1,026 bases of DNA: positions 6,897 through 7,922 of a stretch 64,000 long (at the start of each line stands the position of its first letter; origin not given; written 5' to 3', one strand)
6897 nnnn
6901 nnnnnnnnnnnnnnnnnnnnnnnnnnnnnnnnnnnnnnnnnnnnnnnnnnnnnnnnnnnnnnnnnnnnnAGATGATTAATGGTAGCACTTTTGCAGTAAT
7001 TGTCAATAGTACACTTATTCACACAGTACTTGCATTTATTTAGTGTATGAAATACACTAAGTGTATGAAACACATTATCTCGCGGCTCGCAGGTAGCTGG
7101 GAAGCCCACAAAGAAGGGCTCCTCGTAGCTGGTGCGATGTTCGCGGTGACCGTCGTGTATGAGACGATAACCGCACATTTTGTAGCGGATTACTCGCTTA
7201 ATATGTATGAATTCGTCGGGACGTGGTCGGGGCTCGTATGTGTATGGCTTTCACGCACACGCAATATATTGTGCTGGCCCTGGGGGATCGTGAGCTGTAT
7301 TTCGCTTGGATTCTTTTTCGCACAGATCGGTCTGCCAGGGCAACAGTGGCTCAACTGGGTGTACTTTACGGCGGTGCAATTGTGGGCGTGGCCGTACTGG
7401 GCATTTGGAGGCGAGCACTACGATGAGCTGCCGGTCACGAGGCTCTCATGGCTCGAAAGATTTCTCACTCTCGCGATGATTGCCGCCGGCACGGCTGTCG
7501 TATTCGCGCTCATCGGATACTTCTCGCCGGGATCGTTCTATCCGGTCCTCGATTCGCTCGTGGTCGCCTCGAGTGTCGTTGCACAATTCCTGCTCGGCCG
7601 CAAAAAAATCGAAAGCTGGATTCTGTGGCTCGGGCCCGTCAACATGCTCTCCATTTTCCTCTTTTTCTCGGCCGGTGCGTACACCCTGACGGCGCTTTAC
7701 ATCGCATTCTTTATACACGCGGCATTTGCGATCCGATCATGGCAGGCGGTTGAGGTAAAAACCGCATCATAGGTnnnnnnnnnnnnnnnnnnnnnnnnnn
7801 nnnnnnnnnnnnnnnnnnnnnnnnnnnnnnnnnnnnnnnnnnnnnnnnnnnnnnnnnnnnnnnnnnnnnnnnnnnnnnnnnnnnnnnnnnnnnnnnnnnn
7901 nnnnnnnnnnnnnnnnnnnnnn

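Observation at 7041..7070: Triple half-site array overlapping the pnuC start codon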

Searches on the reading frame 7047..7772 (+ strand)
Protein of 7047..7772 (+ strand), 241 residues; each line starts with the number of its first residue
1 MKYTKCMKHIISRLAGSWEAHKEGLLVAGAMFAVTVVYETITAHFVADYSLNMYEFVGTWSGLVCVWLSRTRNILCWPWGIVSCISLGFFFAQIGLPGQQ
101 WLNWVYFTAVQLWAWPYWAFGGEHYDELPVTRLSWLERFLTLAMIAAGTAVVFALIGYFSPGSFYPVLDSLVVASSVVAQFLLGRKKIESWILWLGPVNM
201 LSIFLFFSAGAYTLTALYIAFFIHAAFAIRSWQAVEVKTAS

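Call 5: search_protein_families(library=pfam, proteins=[window:7047-7772:+])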
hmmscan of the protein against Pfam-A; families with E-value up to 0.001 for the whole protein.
window:7047-7772:+ (241 aa): 1 family
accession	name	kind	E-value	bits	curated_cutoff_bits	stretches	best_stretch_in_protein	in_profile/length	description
PF04973.17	NMN_transporter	-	4.2e-36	125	27.3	1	53-233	2-174/175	Nicotinamide mononucleotide transporter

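Call 24: find_homologous_proteins(query=window:7065-7772:+, max_evalue=1e-20)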
Query window:7065-7772:+ (235 aa): 202 proteins with E <= 1e-20 among 679 candidates; the best 120 are listed.
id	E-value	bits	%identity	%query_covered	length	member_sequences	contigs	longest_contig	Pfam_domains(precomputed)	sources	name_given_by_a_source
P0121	4.6e-152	523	100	100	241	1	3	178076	PF04973.18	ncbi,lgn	-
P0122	5.7e-117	408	78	97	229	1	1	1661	PF04973.18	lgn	-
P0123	5.3e-115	401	74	99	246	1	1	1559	PF04973.18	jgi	-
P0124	1.7e-112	393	73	100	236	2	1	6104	PF04973.18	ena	-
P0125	2.7e-109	383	69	100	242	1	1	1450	PF04973.18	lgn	-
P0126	1.1e-104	367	74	94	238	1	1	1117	PF04973.18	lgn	-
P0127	4.1e-101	356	69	94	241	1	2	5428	PF04973.18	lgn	-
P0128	3.9e-100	353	70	95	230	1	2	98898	PF04973.18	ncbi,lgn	-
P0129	4.5e-100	352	66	99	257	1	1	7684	PF04973.18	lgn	-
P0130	4.7e-100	352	70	96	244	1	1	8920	PF04973.18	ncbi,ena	-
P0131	5.7e-100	352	69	96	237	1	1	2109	PF04973.18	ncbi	-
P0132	9.0e-100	351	68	97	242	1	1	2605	PF04973.18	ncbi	-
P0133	3.1e-99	350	69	95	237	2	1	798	PF04973.18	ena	-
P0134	2.2e-98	347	67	97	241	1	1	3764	PF04973.18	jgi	jgi:nicotinamide mononucleotide transporter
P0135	7.9e-98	345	69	95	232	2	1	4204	PF04973.18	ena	-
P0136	8.0e-98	345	70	94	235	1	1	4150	PF04973.18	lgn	-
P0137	4.4e-97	343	66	97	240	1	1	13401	PF04973.18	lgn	-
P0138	5.9e-97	342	72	82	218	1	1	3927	PF04973.18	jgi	jgi:nicotinamide mononucleotide transporter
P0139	9.0e-97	342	66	96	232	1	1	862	PF04973.18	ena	-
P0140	4.4e-96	339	68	94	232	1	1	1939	PF04973.18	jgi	jgi:nicotinamide mononucleotide transporter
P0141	5.3e-96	339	66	96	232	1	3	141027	PF04973.18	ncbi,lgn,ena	ncbi:MAG: nicotinamide riboside transporter PnuC [Patescibacteria group bacterium]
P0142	6.0e-96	339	67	96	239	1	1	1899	PF04973.18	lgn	-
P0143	1.5e-95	338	67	97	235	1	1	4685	PF04973.18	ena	-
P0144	1.6e-95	337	67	95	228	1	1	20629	PF04973.18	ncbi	-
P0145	2.3e-95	337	68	94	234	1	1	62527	PF04973.18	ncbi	-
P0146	3.8e-95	336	63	98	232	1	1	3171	PF04973.18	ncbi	-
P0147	4.3e-95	336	68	90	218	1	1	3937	PF04973.18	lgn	-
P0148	5.2e-95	336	67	96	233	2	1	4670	PF04973.18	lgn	-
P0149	6.2e-95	336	65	96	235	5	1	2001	PF04973.18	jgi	jgi:nicotinamide mononucleotide transporter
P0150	9.0e-95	335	64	98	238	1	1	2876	PF04973.18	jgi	jgi:nicotinamide mononucleotide transporter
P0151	1.2e-94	335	64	97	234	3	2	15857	PF04973.18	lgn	-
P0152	1.2e-94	335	66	96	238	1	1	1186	PF04973.18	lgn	-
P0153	1.3e-94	334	67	96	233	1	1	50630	PF04973.18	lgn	-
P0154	1.4e-94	334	65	96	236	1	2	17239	PF04973.18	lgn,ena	-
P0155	1.8e-94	334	66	96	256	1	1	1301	PF04973.18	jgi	jgi:nicotinamide mononucleotide transporter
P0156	1.9e-94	334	67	94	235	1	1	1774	PF04973.18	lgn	-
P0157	5.3e-94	332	66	96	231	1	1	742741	PF04973.18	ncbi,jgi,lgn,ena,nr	ncbi:MAG TPA: nicotinamide riboside transporter PnuC [Candidatus Paceibacterota bacterium]|nr:nicoti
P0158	2.0e-93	331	68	94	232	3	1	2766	PF04973.18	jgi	-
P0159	2.9e-93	330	66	94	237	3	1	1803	PF04973.18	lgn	-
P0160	3.5e-93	330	65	95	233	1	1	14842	PF04973.18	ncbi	-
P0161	4.6e-93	329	67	95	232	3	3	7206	PF04973.18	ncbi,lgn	-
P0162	7.1e-93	329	65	97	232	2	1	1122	PF04973.18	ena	-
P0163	7.2e-93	329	64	97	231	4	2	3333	PF04973.18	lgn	-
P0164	7.9e-93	329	64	98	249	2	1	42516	PF04973.18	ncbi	-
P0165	8.0e-93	329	64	97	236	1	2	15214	PF04973.18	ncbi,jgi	ncbi:MAG: hypothetical protein RLZZ480_639 [Candidatus Parcubacteria bacterium]|jgi:nicotinamide mon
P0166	8.5e-93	329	63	97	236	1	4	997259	PF04973.18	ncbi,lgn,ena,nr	ncbi:nicotinamide mononucleotide transporter [Candidatus Nomurabacteria bacterium]|nr:nicotinamide m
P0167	1.0e-92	328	69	89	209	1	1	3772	PF04973.18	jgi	jgi:nicotinamide mononucleotide transporter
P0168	1.1e-92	328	65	94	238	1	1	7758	PF04973.18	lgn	-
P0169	1.1e-92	328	63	96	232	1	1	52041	PF04973.18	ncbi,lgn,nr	ncbi:MAG: nicotinamide riboside transporter PnuC [Candidatus Nomurabacteria bacterium]|nr:nicotinami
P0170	1.1e-92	328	62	99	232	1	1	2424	PF04973.18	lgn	-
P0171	3.0e-92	327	62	97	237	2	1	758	PF04973.18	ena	-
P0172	3.6e-92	326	65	94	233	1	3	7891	PF04973.18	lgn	-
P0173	4.8e-92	326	62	100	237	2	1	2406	PF04973.18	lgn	-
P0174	5.5e-92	326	63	99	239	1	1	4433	PF04973.18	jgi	-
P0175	5.8e-92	326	66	94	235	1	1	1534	PF04973.18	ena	-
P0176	7.0e-92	326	64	98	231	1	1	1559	PF04973.18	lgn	-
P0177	1.2e-91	325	63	97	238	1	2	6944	PF04973.18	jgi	jgi:nicotinamide mononucleotide transporter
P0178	1.2e-91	325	65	96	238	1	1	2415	PF04973.18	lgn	-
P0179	1.6e-91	324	67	94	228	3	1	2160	PF04973.18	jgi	jgi:nicotinamide mononucleotide transporter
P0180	1.6e-91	324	62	97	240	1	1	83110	PF04973.18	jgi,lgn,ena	-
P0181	1.9e-91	324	65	96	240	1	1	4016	PF04973.18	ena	-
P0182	4.3e-91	323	63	98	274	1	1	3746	PF04973.18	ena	-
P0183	5.1e-91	323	66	95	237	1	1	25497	PF04973.18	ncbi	-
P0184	5.9e-91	323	61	97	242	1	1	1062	PF04973.18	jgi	jgi:nicotinamide mononucleotide transporter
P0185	6.5e-91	322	63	99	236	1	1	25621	PF04973.18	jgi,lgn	-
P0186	1.8e-90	321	62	96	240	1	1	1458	PF04973.18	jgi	jgi:nicotinamide mononucleotide transporter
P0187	2.0e-90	321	63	97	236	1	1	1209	PF04973.18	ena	-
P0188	2.7e-90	320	64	97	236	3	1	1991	PF04973.18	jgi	jgi:nicotinamide mononucleotide transporter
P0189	2.8e-90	320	65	96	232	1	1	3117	PF04973.18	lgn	-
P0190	2.9e-90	320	63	96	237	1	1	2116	PF04973.18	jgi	jgi:nicotinamide mononucleotide transporter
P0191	4.3e-90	320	63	96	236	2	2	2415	PF04973.18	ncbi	-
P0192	4.6e-90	320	65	95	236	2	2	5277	PF04973.18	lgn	-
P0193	4.7e-90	320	62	95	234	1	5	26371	PF04973.18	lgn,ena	-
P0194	6.0e-90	319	64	96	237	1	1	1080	PF04973.18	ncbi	-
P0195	6.7e-90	319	65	94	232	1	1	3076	PF04973.18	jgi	jgi:nicotinamide mononucleotide transporter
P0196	7.6e-90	319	63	97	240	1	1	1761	PF04973.18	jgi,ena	-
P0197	8.0e-90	319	63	94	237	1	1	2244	PF04973.18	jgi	jgi:nicotinamide mononucleotide transporter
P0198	1.4e-89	318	65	95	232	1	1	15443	PF04973.18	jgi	jgi:nicotinamide mononucleotide transporter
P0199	1.6e-89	318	63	95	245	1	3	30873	PF04973.18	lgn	-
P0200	2.6e-89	317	62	98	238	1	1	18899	PF04973.18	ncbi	-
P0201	3.0e-89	317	63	98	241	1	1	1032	PF04973.18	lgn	-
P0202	3.3e-89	317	63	97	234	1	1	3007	PF04973.18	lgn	-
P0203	4.3e-89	316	63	96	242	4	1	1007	PF04973.18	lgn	-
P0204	5.6e-89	316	61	97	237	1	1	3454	PF04973.18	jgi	jgi:nicotinamide mononucleotide transporter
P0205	5.6e-89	316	66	94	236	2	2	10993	PF04973.18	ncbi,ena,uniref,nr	ncbi:MAG: hypothetical protein A2408_00245 [Candidatus Yonathbacteria bacterium RIFOXYC1_FULL_52_10]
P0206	6.1e-89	316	70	86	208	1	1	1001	PF04973.18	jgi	jgi:nicotinamide mononucleotide transporter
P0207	8.9e-89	315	64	96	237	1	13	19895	PF04973.18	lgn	-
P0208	9.5e-89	315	63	96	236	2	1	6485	PF04973.18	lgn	-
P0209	1.1e-88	315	62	100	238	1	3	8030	PF04973.18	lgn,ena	-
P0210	1.1e-88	315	62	98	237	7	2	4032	PF04973.18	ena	-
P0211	1.2e-88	315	64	96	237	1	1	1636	PF04973.18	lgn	-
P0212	1.5e-88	315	65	94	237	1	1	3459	PF04973.18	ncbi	-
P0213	1.6e-88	315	63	94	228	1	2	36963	PF04973.18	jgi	jgi:nicotinamide mononucleotide transporter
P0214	1.9e-88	314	66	94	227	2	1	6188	PF04973.18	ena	-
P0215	2.8e-88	314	64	98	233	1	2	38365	PF04973.18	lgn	-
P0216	3.7e-88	313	61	97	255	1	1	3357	PF04973.18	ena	-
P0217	4.8e-88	313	63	94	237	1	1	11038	PF04973.18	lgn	-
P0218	7.5e-88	312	65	95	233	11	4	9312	PF04973.18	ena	-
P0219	7.8e-88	312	61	96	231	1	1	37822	PF04973.18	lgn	-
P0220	1.0e-87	312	62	94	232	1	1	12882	PF04973.18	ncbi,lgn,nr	ncbi:MAG: nicotinamide mononucleotide transporter [Candidatus Pacebacteria bacterium]|nr:nicotinamid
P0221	1.1e-87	312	61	98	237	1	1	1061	PF04973.18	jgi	jgi:nicotinamide mononucleotide transporter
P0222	1.2e-87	312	60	97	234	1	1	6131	PF04973.18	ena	-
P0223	1.8e-87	311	62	95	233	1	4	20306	PF04973.18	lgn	-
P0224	1.8e-87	311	63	94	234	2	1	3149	PF04973.18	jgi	jgi:nicotinamide mononucleotide transporter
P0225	1.9e-87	311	60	100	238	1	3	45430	PF04973.18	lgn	-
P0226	2.3e-87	311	60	97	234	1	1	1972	PF04973.18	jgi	jgi:nicotinamide mononucleotide transporter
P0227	2.8e-87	310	63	94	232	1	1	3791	PF04973.18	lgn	-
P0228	1.3e-86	308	63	94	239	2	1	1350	PF04973.18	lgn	-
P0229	1.8e-86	308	63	94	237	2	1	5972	PF04973.18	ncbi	-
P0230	2.4e-86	307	61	97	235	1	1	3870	PF04973.18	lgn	-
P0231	3.4e-86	307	62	96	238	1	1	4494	PF04973.18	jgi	jgi:nicotinamide mononucleotide transporter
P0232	5.7e-86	306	59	96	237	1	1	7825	PF04973.18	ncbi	-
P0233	6.0e-86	306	60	94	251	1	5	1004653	PF04973.18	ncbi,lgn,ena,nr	ncbi:nicotinamide mononucleotide transporter [Candidatus Nomurabacteria bacterium]|nr:nicotinamide m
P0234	6.2e-86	306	63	94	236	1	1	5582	PF04973.18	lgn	-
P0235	7.3e-86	306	62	93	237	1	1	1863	PF04973.18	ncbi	-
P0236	1.5e-85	305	64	94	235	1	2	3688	PF04973.18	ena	-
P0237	2.0e-85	304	63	94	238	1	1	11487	PF04973.18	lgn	-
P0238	2.4e-85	304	59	96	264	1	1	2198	PF04973.18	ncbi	-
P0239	3.3e-85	304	62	97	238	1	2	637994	PF04973.18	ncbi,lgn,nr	ncbi:MAG: nicotinamide mononucleotide transporter [Candidatus Pacebacteria bacterium]|nr:nicotinamid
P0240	3.9e-85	303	59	97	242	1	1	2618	PF04973.18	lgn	-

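Call 26: find_encoding_contigs(protein=P0123, flank=2000, max_places=2)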
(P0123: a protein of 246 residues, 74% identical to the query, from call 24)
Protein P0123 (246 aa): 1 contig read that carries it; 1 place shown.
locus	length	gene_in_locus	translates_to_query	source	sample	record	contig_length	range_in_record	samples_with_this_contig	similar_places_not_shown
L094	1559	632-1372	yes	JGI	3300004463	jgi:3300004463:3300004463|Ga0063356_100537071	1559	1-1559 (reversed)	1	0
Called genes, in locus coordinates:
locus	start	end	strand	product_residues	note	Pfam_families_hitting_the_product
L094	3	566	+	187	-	?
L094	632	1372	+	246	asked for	PF04973:NMN_transporter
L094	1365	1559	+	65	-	?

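Call 27: find_encoding_contigs(protein=P0125, flank=2000, max_places=2)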
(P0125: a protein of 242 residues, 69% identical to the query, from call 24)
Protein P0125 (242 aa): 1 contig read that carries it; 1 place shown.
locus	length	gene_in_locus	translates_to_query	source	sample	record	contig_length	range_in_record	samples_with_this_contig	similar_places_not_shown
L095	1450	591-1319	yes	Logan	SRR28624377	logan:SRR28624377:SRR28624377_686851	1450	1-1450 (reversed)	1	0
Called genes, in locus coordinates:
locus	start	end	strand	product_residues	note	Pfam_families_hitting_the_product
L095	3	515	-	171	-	?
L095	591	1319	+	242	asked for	PF04973:NMN_transporter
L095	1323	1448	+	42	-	?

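Call 28: find_encoding_contigs(protein=P0122, flank=2000, max_places=2)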
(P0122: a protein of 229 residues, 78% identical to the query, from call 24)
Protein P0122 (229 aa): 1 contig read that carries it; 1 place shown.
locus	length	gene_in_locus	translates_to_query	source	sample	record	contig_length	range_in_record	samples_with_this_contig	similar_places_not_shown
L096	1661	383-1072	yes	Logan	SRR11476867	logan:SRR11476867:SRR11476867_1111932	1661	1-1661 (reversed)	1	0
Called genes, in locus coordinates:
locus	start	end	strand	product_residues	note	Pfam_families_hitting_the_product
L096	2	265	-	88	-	?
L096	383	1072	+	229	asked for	PF04973:NMN_transporter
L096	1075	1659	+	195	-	?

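Call 29: find_encoding_contigs(protein=P0126, flank=2000, max_places=2)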
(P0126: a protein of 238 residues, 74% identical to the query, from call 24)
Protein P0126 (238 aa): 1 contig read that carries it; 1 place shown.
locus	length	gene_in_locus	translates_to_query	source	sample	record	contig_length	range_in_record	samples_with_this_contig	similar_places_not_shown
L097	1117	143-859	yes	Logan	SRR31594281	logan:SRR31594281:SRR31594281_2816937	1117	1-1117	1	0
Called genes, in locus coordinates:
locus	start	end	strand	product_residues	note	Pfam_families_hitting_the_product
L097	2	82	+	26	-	?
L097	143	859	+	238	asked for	PF04973:NMN_transporter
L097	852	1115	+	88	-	?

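Call 54: find_encoding_contigs(protein=P0121, flank=1500, max_places=4)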
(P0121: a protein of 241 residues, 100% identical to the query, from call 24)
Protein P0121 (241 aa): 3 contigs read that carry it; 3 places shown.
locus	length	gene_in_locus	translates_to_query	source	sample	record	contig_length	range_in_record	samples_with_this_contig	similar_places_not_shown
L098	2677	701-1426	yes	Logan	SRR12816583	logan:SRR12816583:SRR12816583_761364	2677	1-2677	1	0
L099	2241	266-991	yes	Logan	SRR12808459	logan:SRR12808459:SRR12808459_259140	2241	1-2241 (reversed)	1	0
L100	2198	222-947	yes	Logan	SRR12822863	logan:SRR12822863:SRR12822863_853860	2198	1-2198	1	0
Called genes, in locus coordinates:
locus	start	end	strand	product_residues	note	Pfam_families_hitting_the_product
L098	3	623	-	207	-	?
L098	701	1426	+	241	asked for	PF04973:NMN_transporter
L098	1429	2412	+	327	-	PF13521:AAA_28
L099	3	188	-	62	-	?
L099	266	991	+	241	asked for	PF04973:NMN_transporter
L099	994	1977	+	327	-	PF13521:AAA_28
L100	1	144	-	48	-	?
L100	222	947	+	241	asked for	PF04973:NMN_transporter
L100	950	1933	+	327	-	PF13521:AAA_28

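Call 55: find_encoding_contigs(protein=P0127, flank=1500, max_places=2)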
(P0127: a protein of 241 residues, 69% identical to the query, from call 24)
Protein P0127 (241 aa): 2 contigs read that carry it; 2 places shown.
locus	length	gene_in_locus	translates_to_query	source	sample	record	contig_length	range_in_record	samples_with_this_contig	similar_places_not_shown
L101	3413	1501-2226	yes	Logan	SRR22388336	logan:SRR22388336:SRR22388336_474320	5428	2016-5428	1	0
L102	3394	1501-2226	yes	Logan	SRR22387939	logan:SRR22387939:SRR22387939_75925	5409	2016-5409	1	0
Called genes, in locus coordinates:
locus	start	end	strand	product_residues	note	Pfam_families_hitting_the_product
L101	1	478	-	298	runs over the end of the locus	PF00293:NUDIX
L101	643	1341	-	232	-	PF00293:NUDIX (weak), PF19368:WHD_AraR, PF21906:WHD_NrtR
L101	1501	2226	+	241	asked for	PF04973:NMN_transporter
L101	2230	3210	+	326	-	PF13521:AAA_28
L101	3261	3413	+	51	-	?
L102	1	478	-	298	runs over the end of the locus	PF00293:NUDIX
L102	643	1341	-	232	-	PF00293:NUDIX (weak), PF19368:WHD_AraR, PF21906:WHD_NrtR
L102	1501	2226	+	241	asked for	PF04973:NMN_transporter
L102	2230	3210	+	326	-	PF13521:AAA_28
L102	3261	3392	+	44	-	?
